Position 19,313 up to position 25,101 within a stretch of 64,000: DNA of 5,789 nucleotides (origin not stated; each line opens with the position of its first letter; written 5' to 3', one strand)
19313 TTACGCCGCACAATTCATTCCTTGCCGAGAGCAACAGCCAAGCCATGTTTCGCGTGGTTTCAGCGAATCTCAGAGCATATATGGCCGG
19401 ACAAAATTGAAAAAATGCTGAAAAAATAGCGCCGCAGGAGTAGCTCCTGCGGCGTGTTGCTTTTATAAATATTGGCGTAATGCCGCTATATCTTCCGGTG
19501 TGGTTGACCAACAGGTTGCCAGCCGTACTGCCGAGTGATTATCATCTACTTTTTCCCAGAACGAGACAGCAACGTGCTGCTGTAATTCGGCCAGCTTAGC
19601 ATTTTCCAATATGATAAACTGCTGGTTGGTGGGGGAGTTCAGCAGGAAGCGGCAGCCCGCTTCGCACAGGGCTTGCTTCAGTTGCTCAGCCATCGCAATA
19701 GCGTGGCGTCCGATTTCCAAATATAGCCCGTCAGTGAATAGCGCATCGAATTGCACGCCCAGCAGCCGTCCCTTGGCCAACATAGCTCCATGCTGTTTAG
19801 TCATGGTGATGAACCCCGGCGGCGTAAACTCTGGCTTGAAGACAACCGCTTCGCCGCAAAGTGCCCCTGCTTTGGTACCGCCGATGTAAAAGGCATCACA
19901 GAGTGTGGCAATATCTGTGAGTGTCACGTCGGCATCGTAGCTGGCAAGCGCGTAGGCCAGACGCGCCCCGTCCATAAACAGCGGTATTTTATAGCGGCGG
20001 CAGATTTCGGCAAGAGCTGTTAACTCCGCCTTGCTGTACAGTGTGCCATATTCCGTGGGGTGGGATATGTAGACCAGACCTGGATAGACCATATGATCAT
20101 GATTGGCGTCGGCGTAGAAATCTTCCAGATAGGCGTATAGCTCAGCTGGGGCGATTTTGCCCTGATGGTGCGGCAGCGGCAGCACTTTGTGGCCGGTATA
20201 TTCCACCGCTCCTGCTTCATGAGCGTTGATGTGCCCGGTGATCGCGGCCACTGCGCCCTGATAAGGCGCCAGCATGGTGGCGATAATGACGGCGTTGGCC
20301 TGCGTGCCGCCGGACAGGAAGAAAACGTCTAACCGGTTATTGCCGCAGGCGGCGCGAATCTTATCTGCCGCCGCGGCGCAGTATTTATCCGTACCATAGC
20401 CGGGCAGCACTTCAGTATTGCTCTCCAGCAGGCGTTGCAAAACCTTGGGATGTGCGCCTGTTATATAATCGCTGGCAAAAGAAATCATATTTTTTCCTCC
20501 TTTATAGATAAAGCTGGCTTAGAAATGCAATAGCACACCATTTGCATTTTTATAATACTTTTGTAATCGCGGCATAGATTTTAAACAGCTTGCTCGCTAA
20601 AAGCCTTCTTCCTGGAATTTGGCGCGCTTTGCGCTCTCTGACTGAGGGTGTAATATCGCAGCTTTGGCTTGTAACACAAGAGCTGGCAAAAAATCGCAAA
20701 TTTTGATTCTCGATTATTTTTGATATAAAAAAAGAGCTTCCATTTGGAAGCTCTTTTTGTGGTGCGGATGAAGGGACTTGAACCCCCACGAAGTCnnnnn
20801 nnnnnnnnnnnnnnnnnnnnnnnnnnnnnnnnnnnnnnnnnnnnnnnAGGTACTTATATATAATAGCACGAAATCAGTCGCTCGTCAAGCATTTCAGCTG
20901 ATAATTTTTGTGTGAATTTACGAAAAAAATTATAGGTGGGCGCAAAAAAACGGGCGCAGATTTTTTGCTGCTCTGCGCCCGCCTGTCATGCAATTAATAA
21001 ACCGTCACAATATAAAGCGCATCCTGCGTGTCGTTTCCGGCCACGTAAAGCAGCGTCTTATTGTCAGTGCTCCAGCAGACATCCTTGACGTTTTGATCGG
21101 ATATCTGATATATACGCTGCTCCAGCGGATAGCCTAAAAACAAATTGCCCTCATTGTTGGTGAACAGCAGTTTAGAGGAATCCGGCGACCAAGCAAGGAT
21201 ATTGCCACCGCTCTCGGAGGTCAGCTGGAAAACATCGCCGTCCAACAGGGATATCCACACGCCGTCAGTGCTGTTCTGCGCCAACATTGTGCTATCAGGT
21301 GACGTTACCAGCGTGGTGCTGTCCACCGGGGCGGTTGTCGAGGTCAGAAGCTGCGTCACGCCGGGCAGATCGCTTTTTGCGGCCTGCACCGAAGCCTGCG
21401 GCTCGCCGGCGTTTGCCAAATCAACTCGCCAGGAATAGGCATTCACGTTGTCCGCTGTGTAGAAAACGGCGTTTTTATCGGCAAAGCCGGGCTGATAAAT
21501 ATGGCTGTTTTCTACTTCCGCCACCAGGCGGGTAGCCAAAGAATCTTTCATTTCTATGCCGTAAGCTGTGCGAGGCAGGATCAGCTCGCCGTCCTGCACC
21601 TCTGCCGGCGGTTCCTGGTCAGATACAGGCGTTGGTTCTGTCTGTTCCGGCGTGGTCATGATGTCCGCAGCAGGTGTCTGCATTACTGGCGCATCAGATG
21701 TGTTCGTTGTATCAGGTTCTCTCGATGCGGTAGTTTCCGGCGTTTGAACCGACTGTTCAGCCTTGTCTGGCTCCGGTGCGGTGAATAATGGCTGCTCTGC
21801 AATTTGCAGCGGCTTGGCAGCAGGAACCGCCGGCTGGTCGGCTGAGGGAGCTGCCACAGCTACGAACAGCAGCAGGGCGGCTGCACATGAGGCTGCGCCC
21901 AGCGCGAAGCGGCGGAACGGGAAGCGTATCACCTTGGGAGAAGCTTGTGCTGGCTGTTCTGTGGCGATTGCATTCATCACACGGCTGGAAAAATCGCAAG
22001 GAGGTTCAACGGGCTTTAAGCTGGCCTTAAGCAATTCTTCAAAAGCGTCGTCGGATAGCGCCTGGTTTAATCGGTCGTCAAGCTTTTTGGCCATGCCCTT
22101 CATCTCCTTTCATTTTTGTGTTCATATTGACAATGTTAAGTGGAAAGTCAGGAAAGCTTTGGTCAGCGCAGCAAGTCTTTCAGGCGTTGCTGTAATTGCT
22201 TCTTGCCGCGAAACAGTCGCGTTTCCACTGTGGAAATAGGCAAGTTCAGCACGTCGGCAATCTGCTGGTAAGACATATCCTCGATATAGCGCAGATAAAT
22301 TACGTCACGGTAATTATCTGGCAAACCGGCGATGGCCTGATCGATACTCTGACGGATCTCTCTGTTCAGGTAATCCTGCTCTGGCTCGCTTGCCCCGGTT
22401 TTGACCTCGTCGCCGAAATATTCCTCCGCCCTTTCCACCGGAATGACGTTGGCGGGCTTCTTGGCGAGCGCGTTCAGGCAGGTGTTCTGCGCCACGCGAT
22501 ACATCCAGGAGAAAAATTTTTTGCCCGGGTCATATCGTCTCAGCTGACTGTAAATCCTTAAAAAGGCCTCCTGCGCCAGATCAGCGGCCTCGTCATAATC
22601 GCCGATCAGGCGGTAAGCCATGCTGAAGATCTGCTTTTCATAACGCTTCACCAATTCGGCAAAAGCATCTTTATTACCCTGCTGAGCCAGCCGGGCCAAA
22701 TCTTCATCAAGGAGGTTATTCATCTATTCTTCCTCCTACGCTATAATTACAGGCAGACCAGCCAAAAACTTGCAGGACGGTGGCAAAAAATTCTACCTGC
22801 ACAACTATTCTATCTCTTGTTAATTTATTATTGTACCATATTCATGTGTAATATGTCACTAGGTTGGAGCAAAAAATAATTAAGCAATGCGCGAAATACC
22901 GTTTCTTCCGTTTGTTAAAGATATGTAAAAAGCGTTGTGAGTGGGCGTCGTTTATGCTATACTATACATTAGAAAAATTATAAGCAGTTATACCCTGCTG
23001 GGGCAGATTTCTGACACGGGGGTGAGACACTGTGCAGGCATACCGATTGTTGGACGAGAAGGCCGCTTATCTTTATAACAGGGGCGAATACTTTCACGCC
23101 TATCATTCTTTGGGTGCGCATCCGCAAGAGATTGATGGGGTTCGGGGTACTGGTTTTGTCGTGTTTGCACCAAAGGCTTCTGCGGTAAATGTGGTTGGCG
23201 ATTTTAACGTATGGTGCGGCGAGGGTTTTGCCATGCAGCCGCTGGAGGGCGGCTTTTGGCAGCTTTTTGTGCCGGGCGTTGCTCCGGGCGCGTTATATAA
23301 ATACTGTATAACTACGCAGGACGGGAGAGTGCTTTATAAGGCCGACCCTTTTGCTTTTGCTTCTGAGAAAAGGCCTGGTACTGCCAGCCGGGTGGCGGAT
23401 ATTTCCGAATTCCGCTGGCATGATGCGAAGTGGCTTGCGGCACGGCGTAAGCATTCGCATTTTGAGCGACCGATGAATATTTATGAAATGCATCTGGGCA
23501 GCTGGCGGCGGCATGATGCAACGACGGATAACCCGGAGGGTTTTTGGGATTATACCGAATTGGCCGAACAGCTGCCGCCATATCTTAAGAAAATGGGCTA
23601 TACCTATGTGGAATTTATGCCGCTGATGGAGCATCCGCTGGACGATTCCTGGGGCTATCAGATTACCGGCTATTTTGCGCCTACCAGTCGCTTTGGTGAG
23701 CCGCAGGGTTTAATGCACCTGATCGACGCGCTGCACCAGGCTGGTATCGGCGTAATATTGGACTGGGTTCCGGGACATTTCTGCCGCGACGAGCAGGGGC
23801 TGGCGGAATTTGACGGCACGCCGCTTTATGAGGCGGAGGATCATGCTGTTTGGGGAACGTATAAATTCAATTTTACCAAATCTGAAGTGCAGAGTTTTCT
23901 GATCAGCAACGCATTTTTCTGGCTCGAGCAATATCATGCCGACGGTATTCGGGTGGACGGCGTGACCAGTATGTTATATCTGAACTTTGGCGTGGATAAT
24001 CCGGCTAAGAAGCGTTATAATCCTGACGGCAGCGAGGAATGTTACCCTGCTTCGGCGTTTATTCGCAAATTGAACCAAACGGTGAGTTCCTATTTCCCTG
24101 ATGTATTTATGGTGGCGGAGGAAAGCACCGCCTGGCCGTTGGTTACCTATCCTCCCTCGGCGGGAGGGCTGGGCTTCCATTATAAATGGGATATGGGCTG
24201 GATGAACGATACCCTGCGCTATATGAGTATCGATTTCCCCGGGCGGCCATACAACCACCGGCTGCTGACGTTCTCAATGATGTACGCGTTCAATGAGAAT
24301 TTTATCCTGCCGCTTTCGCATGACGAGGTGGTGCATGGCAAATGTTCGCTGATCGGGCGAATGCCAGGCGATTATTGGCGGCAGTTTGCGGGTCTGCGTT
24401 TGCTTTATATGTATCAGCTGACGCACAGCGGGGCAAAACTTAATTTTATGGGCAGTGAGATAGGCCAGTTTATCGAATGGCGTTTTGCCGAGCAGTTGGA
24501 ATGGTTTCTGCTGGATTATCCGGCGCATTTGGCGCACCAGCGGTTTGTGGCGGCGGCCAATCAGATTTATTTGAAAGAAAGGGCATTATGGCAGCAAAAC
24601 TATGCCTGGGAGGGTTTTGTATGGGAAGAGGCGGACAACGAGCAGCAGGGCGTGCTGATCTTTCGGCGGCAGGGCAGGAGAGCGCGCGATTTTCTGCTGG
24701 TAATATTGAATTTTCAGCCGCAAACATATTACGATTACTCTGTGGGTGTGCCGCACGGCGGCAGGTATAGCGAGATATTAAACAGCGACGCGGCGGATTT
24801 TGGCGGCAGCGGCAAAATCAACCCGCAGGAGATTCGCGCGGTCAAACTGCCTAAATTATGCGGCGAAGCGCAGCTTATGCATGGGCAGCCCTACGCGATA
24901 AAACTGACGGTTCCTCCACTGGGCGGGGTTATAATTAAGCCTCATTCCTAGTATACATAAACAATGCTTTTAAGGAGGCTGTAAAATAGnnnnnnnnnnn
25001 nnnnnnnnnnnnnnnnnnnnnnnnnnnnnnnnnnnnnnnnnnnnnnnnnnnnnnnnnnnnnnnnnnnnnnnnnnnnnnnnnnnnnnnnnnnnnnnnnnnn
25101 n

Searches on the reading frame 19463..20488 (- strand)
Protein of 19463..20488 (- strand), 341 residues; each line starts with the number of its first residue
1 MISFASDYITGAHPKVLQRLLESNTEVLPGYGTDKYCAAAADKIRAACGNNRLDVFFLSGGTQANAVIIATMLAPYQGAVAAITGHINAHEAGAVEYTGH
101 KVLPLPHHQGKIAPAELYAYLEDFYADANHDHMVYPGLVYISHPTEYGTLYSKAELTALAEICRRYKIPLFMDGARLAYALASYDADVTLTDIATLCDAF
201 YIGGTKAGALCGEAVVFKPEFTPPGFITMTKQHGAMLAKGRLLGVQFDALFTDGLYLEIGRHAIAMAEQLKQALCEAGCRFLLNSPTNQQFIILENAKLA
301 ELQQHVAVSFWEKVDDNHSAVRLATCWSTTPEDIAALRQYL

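Call 51: search_protein_families(library=pfam, proteins=[window:19463-20488:-], max_evalue=0.00001)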
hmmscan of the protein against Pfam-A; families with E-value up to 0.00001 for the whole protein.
window:19463-20488:- (341 aa): 1 family
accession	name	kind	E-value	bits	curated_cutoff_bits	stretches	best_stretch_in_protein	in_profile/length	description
PF01212.27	Beta_elim_lyase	-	1.4e-27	97.2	27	1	4-289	2-280/288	Beta-eliminating lyase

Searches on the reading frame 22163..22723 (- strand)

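Call 51: search_protein_families(library=pfam, proteins=[window:22163-22723:-], max_evalue=0.00001)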
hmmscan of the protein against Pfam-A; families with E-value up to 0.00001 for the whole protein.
window:22163-22723:- (186 aa): 3 families
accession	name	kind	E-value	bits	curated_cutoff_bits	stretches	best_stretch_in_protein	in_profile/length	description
PF08281.18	Sigma70_r4_2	-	8.3e-20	70.6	25.7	1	125-177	2-54/54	Sigma-70, region 4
PF04542.20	Sigma70_r2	-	1.1e-17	64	24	1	24-89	1-68/71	Sigma-70 region 2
PF04545.22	Sigma70_r4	-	3.5e-12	46.1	24.1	1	130-178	1-49/50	Sigma-70, region 4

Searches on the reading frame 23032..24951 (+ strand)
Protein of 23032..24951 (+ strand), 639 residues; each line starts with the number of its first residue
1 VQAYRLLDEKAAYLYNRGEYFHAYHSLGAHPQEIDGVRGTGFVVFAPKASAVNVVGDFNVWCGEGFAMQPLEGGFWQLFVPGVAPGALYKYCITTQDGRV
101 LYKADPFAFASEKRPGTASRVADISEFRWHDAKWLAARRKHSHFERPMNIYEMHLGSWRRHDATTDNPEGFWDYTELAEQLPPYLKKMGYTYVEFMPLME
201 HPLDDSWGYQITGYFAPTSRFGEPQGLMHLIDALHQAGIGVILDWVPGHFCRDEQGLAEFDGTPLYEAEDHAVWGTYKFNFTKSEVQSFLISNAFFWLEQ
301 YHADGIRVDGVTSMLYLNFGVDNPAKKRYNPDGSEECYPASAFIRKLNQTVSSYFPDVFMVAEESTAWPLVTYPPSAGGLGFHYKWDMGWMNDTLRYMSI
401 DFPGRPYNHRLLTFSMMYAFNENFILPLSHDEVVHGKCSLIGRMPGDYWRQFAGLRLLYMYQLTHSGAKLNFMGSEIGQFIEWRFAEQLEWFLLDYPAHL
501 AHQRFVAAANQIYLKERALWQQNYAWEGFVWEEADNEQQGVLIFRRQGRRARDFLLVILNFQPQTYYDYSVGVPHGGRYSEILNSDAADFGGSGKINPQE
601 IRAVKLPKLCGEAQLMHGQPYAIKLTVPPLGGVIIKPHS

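Call 6: search_protein_families(library=ncbifam, proteins=[window:23032-24951:+], max_evalue=0.00001)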
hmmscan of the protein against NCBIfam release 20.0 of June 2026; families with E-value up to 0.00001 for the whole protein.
window:23032-24951:+ (639 aa): 17 families
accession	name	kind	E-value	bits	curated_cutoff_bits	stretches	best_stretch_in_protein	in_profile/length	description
NF008967.0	PRK12313.1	equivalog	1.4e-252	839.6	577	1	6-638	6-628/633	1,4-alpha-glucan branching protein GlgB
NF003811.1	PRK05402.1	equivalog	6.1e-244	811.2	741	1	12-636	3-618/619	1,4-alpha-glucan branching protein GlgB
TIGR01515.1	branching_enzym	equivalog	2.3e-225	749.8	463.95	1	12-635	2-606/607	1,4-alpha-glucan branching enzyme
NF009221.0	PRK12568.1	equivalog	2.4e-188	627.7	1270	1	7-634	122-740/745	1,4-alpha-glucan branching enzyme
NF011293.0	PRK14705.1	equivalog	1e-182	609.6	2376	1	14-637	610-1222/1224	1,4-alpha-glucan branching enzyme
NF011294.0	PRK14706.1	equivalog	8.2e-168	559.6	1284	1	23-635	26-622/642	1,4-alpha-glucan branching enzyme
TIGR02402.1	trehalose_TreZ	equivalog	3.4e-45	154.4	538.8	1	42-314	3-250/545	malto-oligosyltrehalose trehalohydrolase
TIGR02104.1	pulA_typeI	equivalog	5.2e-16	57.8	504.5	1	40-309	21-319/605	type I pullulanase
TIGR02100.1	glgX_debranch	equivalog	5.5e-16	57.8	640.9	1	131-312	139-344/688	glycogen debranching protein GlgX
TIGR02456.1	treS_nterm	equivalog_domain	3.4e-13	49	678.35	1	165-274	18-125/539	maltose alpha-D-glucosyltransferase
NF051899.1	BetGalacBglAAgro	equivalog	7.4e-08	31.2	900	0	167-257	20-108/537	beta-galactosidase BglA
TIGR02403.1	trehalose_treC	equivalog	3.5e-07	29.3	799.05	1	173-252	25-102/544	alpha,alpha-phosphotrehalase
NF002983.0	PRK03705.1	equivalog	3.9e-07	28.5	901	1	150-313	153-340/658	glycogen debranching protein GlgX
TIGR02401.1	trehalose_TreY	equivalog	4.6e-07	28.5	498.65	1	178-253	18-93/838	malto-oligosyltrehalose synthase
NF011087.0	PRK14511.1-5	equivalog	2.9e-06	25.3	1556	1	178-255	29-106/996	malto-oligosyltrehalose synthase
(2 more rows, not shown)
